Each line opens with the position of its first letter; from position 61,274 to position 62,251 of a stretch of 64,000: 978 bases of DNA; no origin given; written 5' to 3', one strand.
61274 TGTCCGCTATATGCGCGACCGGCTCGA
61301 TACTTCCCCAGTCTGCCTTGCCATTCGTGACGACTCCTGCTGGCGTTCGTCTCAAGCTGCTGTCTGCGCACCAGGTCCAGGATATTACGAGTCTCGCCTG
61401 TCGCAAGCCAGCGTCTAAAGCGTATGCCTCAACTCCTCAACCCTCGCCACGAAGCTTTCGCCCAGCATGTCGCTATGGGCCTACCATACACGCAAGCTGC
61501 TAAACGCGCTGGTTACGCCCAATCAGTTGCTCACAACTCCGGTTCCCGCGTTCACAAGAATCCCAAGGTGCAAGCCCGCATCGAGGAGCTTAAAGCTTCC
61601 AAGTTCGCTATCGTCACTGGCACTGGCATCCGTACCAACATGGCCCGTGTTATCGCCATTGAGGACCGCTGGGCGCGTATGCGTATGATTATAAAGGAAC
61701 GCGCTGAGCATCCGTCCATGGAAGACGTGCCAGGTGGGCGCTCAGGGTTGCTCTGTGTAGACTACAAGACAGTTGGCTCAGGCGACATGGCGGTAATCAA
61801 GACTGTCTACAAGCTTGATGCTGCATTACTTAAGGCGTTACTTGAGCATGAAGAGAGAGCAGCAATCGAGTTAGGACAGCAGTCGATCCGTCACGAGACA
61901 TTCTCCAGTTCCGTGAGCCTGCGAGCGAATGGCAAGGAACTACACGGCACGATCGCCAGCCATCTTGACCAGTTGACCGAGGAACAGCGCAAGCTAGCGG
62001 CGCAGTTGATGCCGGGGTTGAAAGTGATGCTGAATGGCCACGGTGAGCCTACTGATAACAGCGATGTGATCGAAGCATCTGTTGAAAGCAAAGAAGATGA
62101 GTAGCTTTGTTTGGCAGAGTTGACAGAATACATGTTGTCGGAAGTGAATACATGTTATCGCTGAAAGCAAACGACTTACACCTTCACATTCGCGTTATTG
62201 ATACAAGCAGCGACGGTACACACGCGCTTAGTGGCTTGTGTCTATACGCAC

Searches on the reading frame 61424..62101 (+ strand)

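Call 36: search_protein_families(library=phrogs, proteins=[window:61424-62101:+], max_evalue=0.00001)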
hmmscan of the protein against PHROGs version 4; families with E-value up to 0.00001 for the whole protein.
window:61424-62101:+ (226 aa): 6 families
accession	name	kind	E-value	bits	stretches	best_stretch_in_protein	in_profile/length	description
phrog_51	-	head and packaging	2.8e-15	57.8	1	2-59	86-144/261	terminase small subunit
phrog_641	-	head and packaging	5.6e-10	41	1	5-60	3-58/162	terminase small subunit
phrog_32222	-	unknown function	5.7e-10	40.3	1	4-60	91-147/241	-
phrog_11494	-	head and packaging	1.1e-07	33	1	1-59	1-57/291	terminase small subunit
phrog_17390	-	unknown function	4e-07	30.8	1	11-59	9-57/69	-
phrog_2606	-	head and packaging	9.2e-07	29.5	1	22-61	106-146/310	terminase small subunit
